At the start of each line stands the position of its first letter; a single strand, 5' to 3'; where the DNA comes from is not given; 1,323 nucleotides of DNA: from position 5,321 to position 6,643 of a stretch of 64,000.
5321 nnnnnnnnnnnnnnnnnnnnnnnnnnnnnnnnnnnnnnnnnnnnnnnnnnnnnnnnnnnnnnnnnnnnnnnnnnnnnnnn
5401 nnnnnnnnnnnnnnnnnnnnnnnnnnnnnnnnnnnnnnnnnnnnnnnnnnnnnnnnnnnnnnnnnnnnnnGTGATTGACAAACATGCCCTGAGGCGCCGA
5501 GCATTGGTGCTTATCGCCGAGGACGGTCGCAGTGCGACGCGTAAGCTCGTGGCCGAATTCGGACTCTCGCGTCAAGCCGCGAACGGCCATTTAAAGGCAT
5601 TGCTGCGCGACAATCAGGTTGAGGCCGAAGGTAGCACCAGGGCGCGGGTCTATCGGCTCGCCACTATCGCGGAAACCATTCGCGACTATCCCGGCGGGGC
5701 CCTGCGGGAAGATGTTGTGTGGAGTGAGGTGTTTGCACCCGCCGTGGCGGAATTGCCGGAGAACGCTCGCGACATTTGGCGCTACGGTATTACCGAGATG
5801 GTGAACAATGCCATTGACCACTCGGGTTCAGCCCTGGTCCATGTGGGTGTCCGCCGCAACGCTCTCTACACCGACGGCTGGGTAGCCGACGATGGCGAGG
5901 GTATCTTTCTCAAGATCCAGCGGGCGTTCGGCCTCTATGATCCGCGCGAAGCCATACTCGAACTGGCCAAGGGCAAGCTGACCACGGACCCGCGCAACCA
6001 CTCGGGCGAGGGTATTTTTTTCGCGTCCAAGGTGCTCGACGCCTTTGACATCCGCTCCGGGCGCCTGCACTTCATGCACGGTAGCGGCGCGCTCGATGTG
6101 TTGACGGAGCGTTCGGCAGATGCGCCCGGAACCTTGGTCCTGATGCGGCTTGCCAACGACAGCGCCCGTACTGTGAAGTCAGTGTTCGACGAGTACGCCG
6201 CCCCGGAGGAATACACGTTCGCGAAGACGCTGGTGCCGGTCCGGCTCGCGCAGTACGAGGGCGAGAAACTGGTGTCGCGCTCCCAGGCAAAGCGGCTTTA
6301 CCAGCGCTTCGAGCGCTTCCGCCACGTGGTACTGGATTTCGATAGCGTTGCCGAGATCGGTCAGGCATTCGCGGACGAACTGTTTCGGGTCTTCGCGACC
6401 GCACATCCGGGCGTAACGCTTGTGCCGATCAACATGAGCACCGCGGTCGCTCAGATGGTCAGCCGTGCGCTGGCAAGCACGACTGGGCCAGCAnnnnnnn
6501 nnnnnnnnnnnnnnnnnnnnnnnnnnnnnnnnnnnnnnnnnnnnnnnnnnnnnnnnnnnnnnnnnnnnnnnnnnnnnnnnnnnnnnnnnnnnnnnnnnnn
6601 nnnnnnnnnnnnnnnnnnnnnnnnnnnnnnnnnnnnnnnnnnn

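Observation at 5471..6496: Orphan single-polypeptide HTH + GHKL ATPase + STAS-like protein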

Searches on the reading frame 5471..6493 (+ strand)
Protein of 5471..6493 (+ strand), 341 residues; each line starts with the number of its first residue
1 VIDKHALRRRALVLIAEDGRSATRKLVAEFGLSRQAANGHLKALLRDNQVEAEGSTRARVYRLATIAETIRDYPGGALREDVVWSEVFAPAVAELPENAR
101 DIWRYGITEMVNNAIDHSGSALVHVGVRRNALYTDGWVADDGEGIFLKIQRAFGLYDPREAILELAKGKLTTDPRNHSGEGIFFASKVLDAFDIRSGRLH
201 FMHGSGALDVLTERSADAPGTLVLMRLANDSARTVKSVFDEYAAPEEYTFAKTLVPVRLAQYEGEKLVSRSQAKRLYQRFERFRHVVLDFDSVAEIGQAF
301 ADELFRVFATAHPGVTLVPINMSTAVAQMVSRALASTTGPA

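Call 3: search_protein_families(library=pfam, proteins=[window:5471-6493:+], max_evalue=1)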
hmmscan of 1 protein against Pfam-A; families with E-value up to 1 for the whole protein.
window:5471-6493:+ (341 aa): 6 families
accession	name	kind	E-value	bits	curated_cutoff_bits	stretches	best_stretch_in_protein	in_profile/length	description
PF14213.11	DUF4325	-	8.5e-15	54.7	23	1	272-326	1-63/64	STAS-like domain of unknown function (DUF4325)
PF22168.2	DIP2311-like_C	-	8.2e-05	23.3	27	1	3-63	2-62/63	Transcriptional regulator DIP2311-like, C-terminal domain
PF13581.12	HATPase_c_2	-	0.00095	19.6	27.4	1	91-196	21-116/127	Histidine kinase-like ATPase domain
PF13412.12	HTH_24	-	0.0011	18.9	21.9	1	7-50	4-47/48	Winged helix-turn-helix DNA-binding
PF02518.31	HATPase_c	-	0.16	12.9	26.4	1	107-164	10-56/111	Histidine kinase-, DNA gyrase B-, and HSP90-like ATPase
PF12802.13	MarR_2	-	0.55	10.9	27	1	10-55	9-55/61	MarR family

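Call 4: search_protein_families(library=ncbifam, proteins=[window:5471-6493:+], max_evalue=1)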
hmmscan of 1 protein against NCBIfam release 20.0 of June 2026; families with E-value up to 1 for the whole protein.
window:5471-6493:+ (341 aa): 4 families
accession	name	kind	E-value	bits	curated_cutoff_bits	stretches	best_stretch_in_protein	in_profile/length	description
NF033788.1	HTH_metalloreg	subfamily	6.6e-05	22.6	55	1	5-64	10-69/77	metalloregulator ArsR/SmtB family transcription factor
NF033792.0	ActS_PrrB_HisK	equivalog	0.02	13.8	350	1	102-153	311-361/423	ActS/PrrB/RegB family redox-sensitive histidine kinase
NF033789.1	repress_SdpR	subfamily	0.15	12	100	1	7-65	9-66/79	autorepressor SdpR family transcription factor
TIGR02702.1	SufR_cyano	equivalog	0.16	11.7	178.8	1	12-59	7-54/208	iron-sulfur cluster biosynthesis transcriptional regulator SufR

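Call 5: search_protein_families(library=padloc, proteins=[window:5471-6493:+], max_evalue=1)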
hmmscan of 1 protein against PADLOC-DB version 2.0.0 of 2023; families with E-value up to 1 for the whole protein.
window:5471-6493:+ (341 aa): 2 families
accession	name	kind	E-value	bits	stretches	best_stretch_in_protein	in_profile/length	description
PDLC01438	Csa3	-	0.0023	16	1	5-70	147-206/305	"CAS-I,CAS-II,CAS-III,CAS-IV,CAS-V,CAS-VI; associated_signaling"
PDLC01720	Csa3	-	0.0038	15.7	1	8-76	27-101/118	Csa3_1_CAS-I-II-III-IV-V-VI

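Call 6: find_homologous_proteins(query=window:5471-6493:+, max_evalue=0.001)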
Query window:5471-6493:+ (341 aa): 6864 proteins with E <= 0.001 among 8000 candidates; the best 120 are listed.
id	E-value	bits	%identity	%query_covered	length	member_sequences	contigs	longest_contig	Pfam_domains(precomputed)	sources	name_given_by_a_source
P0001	2.8e-212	721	100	97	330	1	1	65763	PF14213.12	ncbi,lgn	-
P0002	3.2e-201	685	95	97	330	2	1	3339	PF14213.12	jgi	jgi:hypothetical protein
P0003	3.7e-192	655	88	99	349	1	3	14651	PF14213.12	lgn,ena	-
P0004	2.8e-191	653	88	98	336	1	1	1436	PF14213.12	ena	-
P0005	1.9e-190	650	87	100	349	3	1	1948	PF14213.12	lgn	-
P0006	1.0e-188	644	88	97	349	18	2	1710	PF14213.12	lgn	-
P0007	6.8e-188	641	85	100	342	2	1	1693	PF14213.12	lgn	-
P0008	1.2e-186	637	86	100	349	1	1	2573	PF14213.12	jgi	jgi:DNA-binding transcriptional ArsR family regulator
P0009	8.5e-186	634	86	99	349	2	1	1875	PF14213.12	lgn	-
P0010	3.7e-179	613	83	99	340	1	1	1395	PF14213.12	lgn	-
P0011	5.3e-178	609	81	99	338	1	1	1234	PF14213.12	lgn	-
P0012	3.0e-177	606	81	99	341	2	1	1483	PF14213.12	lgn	-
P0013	5.4e-177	606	81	99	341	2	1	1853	PF14213.12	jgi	jgi:DNA-binding transcriptional ArsR family regulator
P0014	7.3e-176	602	82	98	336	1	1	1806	PF14213.12,PF13581.13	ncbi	-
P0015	1.1e-175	601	80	99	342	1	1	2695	PF14213.12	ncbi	-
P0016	2.7e-175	600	80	99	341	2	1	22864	PF14213.12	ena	-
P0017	2.5e-174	597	81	98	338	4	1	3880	PF14213.12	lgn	-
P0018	1.6e-173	594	80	99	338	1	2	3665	PF14213.12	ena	-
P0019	1.2e-172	591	80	98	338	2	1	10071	PF14213.12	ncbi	-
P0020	2.0e-172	591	79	99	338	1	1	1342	PF14213.12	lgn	-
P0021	2.7e-172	590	79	100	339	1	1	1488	PF14213.12,PF13412.13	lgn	-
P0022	6.3e-172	589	80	98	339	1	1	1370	PF14213.12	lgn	-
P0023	5.1e-170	583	77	99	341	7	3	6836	PF14213.12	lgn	-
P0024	4.9e-169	579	79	98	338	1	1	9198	PF14213.12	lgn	-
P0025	1.5e-168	578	78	99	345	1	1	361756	PF14213.12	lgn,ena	-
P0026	3.8e-168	577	77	97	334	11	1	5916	PF14213.12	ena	-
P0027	9.3e-168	575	79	98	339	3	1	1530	PF14213.12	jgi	-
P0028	2.1e-167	574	78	100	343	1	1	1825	PF14213.12,PF12802.14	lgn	-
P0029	2.1e-167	574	79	98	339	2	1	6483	PF14213.12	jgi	-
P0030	3.8e-167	573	76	99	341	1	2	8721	PF14213.12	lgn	-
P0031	7.0e-167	572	79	98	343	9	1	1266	PF14213.12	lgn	-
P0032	1.5e-166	571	78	98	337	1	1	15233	PF14213.12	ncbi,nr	ncbi:MAG: DUF4325 domain-containing protein [Gammaproteobacteria bacterium]|nr:DUF4325 domain-contai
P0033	2.0e-166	571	78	98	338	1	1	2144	PF14213.12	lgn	-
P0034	2.8e-166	570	78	99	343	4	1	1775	PF14213.12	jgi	jgi:hypothetical protein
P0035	3.0e-166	570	78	99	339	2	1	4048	PF14213.12,PF13412.13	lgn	-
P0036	1.4e-165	568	78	98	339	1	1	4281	PF14213.12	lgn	-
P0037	1.5e-165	568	77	99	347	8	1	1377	PF14213.12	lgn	-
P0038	1.6e-164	565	77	98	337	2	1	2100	PF14213.12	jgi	jgi:DNA-binding transcriptional ArsR family regulator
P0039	3.4e-164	563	78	98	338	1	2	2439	PF14213.12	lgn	-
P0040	7.5e-164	562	77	99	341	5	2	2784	PF14213.12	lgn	-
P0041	9.6e-164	562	77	98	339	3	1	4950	PF14213.12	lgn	-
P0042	1.2e-163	562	76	98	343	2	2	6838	PF14213.12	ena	-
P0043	6.0e-163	559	75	100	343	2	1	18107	PF14213.12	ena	-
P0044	9.6e-163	559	77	96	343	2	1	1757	PF14213.12,PF13581.13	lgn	-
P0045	1.2e-162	558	76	99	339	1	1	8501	PF14213.12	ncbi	-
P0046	8.4e-162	556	76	98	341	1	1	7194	PF14213.12,PF13412.13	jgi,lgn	jgi:DNA-binding transcriptional ArsR family regulator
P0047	1.8e-161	555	76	98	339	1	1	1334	PF14213.12,PF13412.13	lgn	-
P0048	1.6e-160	551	75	99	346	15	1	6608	PF14213.12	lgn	-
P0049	2.0e-160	551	76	95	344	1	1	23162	PF14213.12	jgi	jgi:DNA-binding transcriptional ArsR family regulator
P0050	2.0e-160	551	75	97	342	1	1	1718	PF14213.12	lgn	-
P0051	5.7e-160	550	74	100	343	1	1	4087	PF14213.12,PF22168.3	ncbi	-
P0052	6.3e-160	549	74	99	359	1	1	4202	PF14213.12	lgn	-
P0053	1.4e-159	548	75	98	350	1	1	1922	PF14213.12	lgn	-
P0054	6.2e-159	546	75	99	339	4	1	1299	PF14213.12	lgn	-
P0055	6.7e-158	543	77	95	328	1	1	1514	PF14213.12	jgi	jgi:hypothetical protein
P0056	1.1e-157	542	73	99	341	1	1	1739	PF14213.12,PF13412.13,PF12802.14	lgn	-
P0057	1.2e-157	542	76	98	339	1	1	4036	PF14213.12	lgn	-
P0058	2.2e-157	541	74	98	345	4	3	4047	PF14213.12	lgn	-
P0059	3.0e-157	541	73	99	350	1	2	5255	PF14213.12,PF13412.13,PF12802.14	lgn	-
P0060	4.4e-157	540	74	98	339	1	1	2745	PF14213.12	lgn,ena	-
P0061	1.2e-156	539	72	100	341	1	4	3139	PF14213.12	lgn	-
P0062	2.5e-156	538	73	99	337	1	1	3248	PF14213.12,PF22168.3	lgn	-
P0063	4.2e-156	537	72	99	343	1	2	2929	PF14213.12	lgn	-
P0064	1.6e-155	535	73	99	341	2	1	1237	PF14213.12,PF13412.13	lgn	-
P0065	2.2e-155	535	73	99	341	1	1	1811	PF14213.12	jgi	jgi:DNA-binding transcriptional ArsR family regulator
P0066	4.5e-155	534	73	98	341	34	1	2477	PF14213.12,PF13581.13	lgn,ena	-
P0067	9.6e-155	532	78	91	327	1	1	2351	PF14213.12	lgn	-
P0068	1.6e-154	532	72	98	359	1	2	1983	PF14213.12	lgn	-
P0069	5.7e-154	530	71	99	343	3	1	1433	PF14213.12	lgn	-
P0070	4.9e-153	527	70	100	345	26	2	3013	PF14213.12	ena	-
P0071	1.6e-152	525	72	98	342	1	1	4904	PF14213.12,PF13581.13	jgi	jgi:hypothetical protein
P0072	1.0e-151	523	74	95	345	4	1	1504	PF14213.12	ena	-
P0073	1.2e-151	522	73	98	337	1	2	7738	PF14213.12,PF13412.13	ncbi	-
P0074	1.8e-151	522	71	98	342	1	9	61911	PF14213.12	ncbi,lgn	ncbi:MAG: DUF4325 domain-containing protein [Acidobacteriota bacterium]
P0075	3.7e-151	521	72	99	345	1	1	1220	PF14213.12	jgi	jgi:hypothetical protein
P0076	5.4e-151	520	73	97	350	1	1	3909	PF14213.12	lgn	-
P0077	8.0e-151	520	71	99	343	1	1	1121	PF14213.12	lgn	-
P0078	1.1e-150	519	73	98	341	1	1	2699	PF14213.12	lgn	-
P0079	2.8e-150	518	70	99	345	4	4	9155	PF14213.12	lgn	-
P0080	4.8e-150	517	70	99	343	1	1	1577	PF14213.12,PF22168.3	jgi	jgi:hypothetical protein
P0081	5.1e-150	517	70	98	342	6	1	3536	PF14213.12,PF13412.13,PF13581.13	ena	-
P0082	1.3e-149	516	70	98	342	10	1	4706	PF14213.12,PF13581.13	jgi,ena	-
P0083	1.6e-149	515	72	99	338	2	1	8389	PF14213.12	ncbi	-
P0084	2.6e-149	515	69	99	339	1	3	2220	PF14213.12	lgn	-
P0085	3.9e-149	514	72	98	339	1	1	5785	PF14213.12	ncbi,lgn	-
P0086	1.1e-148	513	68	100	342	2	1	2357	PF14213.12,PF13581.13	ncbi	-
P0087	1.3e-148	512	71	97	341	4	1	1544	PF14213.12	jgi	jgi:anti-sigma regulatory factor (Ser/Thr protein kinase)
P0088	1.9e-148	512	72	98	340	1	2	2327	PF14213.12,PF13581.13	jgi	jgi:anti-sigma regulatory factor (Ser/Thr protein kinase)/biotin operon repressor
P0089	2.1e-148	512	70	98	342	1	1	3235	PF14213.12,PF13412.13,PF12802.14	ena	-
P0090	3.9e-148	511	68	99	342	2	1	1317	PF14213.12,PF13581.13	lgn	-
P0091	4.2e-148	511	70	98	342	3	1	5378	PF14213.12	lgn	-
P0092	2.9e-147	508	68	100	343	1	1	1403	PF14213.12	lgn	-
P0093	4.3e-147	507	71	98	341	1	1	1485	PF14213.12,PF13581.13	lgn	-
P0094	1.4e-146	506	69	97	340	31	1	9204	PF14213.12,PF13581.13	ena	-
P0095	1.6e-146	505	66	99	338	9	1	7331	PF14213.12,PF22168.3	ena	-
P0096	2.7e-146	505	68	99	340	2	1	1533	PF14213.12,PF13581.13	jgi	-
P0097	2.9e-146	505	69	99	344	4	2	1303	PF14213.12,PF12802.14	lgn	-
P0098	3.3e-146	504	67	99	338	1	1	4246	PF14213.12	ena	-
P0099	1.7e-145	502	68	98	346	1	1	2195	PF14213.12,PF13581.13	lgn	-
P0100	1.9e-145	502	68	98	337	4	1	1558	PF14213.12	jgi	-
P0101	3.5e-145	501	69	99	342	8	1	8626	PF14213.12,PF13581.13,PF02518.32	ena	-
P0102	9.0e-145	500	69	98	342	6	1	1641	PF14213.12,PF13581.13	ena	-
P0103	1.2e-144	499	69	98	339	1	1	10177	PF14213.12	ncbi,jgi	jgi:DNA-binding Lrp family transcriptional regulator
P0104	3.0e-144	498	68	98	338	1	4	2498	PF14213.12,PF13412.13,PF12802.14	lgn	-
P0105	3.9e-144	498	70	98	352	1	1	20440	PF14213.12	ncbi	-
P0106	7.7e-144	497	67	98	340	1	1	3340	PF14213.12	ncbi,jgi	jgi:hypothetical protein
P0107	9.2e-144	496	70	99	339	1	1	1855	PF14213.12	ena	-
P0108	1.0e-143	496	72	92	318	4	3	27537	PF14213.12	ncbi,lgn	-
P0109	1.0e-143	496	69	99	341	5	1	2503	PF14213.12,PF13412.13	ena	-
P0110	1.0e-143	496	67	98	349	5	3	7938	PF14213.12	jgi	jgi:anti-sigma regulatory factor (Ser/Thr protein kinase)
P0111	1.2e-143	496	69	98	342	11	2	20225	PF14213.12,PF13581.13,PF02518.32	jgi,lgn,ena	-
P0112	1.5e-143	496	68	99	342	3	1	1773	PF14213.12,PF13581.13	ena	-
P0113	2.1e-143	495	68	98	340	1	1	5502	PF14213.12,PF13581.13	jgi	jgi:anti-sigma regulatory factor (Ser/Thr protein kinase)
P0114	2.8e-143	495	67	99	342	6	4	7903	PF14213.12,PF13581.13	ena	-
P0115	6.1e-143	494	69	99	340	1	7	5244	PF14213.12,PF13581.13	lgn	-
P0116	6.3e-143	494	68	99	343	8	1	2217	PF14213.12,PF13581.13,PF02518.32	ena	-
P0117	7.3e-143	493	66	99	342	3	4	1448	PF14213.12,PF13581.13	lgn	-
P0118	8.3e-143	493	66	100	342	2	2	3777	PF14213.12,PF13581.13,PF12802.14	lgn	-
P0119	8.7e-143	493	68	99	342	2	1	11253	PF14213.12,PF13581.13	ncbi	-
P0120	1.1e-142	493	69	99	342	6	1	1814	PF14213.12,PF13581.13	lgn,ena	-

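Call 7: search_solved_structures(query=window:5471-6493:+, max_evalue=10, show_alignments=2)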
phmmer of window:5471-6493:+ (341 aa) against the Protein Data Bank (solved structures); distinct sequences matched with E-value up to 10: 7.
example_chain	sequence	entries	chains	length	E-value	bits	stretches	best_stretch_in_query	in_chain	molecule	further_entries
2rvc_A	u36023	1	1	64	0.078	15.3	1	7-51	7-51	Interferon-inducible and double-stranded-dependent eIF-2kinase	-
4kmf_A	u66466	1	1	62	0.087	15.1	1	7-51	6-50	Interferon-inducible and double-stranded-dependent eIF-2kinase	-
3lmm_A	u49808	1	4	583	0.12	14.6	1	3-66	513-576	Uncharacterized protein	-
3f6v_A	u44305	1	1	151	0.15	14.3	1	9-64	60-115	Possible transcriptional regulator, ArsR family protein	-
5xjv_A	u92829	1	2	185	0.37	13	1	64-114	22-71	Dual specificity protein phosphatase 13 isoform A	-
3lo3_A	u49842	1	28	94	0.43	12.8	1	255-305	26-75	uncharacterized conserved protein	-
7t8k_A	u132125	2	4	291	0.53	12.5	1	3-43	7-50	BrxR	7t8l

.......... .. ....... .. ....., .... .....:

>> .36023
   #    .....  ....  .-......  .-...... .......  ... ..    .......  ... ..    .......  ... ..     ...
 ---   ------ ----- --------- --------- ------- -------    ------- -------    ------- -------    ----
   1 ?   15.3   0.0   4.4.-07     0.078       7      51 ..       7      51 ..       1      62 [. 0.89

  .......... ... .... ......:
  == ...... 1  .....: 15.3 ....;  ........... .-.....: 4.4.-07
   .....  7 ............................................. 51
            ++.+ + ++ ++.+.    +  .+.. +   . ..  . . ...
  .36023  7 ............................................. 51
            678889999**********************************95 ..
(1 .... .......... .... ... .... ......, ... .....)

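Call 9: find_encoding_contigs(protein=P0025, flank=8000, max_places=3)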
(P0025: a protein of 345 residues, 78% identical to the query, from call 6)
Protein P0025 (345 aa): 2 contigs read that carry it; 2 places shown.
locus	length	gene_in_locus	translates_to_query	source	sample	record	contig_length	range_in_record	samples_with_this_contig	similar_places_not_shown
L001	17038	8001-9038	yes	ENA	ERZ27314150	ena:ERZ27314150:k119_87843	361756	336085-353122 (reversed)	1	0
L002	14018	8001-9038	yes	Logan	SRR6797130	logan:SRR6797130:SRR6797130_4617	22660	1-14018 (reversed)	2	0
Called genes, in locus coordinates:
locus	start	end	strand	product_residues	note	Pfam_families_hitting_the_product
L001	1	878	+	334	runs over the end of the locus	PF20720:nSTAND3 (weak), PF00004:AAA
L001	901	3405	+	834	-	PF27160:Y4kK_N, PF00082:Peptidase_S8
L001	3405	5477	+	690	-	PF00580:UvrD-helicase, PF13245:AAA_19, PF13361:UvrD_C, PF13538:UvrD_C_2 (faint)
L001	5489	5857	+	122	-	-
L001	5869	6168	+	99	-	PF01909:NTP_transf_2, PF18765:Polbeta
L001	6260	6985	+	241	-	PF18731:HEPN_Swt1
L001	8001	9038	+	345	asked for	PF14213:DUF4325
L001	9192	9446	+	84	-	PF21956:DUF6922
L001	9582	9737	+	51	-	-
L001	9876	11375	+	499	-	PF13489:Methyltransf_23, PF08241:Methyltransf_11, PF08242:Methyltransf_12, PF13649:Methyltransf_25, PF13847:Methyltransf_31, PF10119:MethyTransf_Reg, PF21782:WHD_PKMT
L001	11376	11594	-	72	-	PF07311:Dodecin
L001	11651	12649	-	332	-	PF04055:Radical_SAM, PF12345:DUF3641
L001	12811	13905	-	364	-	PF08495:FIST (faint), PF10442:FIST_C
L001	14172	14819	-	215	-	PF00730:HhH-GPD, PF00633:HHH, PF10576:EndIII_4Fe-2S (weak)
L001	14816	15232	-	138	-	PF12838:Fer4_7 (faint), PF25160:LdpA_Fe-S-bd (faint), PF00037:Fer4 (weak), PF12837:Fer4_6 (weak), PF13237:Fer4_10, PF14697:Fer4_21, PF13187:Fer4_9 (weak), PF00037:Fer4 (weak), +4 more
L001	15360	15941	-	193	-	PF11845:Tll0287-like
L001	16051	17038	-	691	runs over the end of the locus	PF00133:tRNA-synt_1 (weak), PF09334:tRNA-synt_1g, PF08264:Anticodon_1 (weak), PF19303:Anticodon_3 (weak), PF01588:tRNA_bind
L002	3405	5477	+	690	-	PF00580:UvrD-helicase, PF13245:AAA_19, PF13361:UvrD_C, PF13538:UvrD_C_2 (faint)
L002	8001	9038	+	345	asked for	PF14213:DUF4325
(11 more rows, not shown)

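Call 10: find_encoding_contigs(protein=P0074, flank=8000, max_places=4)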
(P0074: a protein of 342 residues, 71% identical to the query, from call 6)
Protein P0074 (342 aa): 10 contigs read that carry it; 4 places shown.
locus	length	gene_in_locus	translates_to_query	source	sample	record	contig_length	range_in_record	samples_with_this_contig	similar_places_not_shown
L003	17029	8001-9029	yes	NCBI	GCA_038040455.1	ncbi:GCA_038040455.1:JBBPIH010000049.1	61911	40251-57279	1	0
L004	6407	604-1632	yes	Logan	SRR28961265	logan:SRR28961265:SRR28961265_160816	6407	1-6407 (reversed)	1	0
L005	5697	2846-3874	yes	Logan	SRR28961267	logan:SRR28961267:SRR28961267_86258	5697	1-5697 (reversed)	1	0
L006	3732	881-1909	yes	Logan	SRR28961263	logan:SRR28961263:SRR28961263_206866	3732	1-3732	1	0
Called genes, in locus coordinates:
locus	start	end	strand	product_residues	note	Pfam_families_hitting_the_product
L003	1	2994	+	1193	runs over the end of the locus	PF00176:SNF2-rel_dom, PF00270:DEAD, PF04851:ResIII, PF00271:Helicase_C, PF13020:NOV_C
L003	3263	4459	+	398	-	PF03235:GmrSD_N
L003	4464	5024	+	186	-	PF18735:HEPN_RiboL-PSP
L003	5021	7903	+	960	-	PF06634:DUF1156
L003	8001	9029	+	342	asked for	PF14213:DUF4325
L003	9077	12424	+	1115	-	PF18731:HEPN_Swt1, PF04465:DUF499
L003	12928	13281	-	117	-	PF18480:DUF5615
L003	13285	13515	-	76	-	PF04255:DUF433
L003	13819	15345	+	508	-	PF00144:Beta-lactamase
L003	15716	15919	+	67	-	PF01954:AF2212-like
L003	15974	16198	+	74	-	-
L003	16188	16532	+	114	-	PF01850:PIN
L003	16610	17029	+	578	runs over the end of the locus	-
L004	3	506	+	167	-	?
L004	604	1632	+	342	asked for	PF14213:DUF4325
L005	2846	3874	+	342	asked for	PF14213:DUF4325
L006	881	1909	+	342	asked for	PF14213:DUF4325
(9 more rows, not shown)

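Call 13: find_encoding_contigs(protein=P0001, flank=10000, max_places=3)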
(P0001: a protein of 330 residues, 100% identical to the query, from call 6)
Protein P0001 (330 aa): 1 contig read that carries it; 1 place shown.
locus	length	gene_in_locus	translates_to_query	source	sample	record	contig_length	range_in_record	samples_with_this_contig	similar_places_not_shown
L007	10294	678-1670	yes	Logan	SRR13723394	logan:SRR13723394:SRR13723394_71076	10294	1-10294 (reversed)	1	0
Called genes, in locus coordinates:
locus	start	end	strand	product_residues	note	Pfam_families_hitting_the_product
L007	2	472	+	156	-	?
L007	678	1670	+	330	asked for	PF14213:DUF4325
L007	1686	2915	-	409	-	PF00155:Aminotran_1_2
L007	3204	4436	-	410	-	-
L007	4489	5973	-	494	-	-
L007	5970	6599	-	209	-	-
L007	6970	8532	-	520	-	PF01225:Mur_ligase (faint), PF08245:Mur_ligase_M, PF02875:Mur_ligase_C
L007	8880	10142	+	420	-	PF13433:Peripla_BP_5, PF13458:Peripla_BP_6, PF01094:ANF_receptor, PF13433:Peripla_BP_5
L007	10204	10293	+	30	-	?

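Call 17: find_encoding_contigs(protein=P0111, flank=8000, max_places=6)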
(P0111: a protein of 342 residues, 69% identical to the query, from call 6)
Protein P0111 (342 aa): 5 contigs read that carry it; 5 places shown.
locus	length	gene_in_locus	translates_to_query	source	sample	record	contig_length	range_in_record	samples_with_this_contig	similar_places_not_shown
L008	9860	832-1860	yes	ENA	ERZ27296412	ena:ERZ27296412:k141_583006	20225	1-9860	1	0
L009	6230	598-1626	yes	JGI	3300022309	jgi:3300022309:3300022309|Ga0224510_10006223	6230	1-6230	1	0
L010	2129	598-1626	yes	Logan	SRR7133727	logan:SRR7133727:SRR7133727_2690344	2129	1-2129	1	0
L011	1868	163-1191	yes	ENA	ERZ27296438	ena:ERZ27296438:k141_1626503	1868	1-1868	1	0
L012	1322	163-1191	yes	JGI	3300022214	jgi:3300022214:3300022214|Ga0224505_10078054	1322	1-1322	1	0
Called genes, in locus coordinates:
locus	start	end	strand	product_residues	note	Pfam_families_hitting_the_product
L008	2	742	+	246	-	?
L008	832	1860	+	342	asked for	PF13581:HATPase_c_2 (weak), PF02518:HATPase_c (faint), PF14213:DUF4325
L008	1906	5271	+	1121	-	PF18731:HEPN_Swt1, PF04465:DUF499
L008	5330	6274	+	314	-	-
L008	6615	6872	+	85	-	-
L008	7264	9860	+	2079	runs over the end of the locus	-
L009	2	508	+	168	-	?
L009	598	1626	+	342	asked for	PF13581:HATPase_c_2 (weak), PF02518:HATPase_c (faint), PF14213:DUF4325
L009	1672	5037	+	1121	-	PF18731:HEPN_Swt1, PF04465:DUF499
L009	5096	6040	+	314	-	-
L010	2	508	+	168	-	?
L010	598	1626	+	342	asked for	PF13581:HATPase_c_2 (weak), PF02518:HATPase_c (faint), PF14213:DUF4325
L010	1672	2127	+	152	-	?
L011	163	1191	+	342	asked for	PF13581:HATPase_c_2 (weak), PF02518:HATPase_c (faint), PF14213:DUF4325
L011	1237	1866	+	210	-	?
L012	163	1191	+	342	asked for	PF13581:HATPase_c_2 (weak), PF02518:HATPase_c (faint), PF14213:DUF4325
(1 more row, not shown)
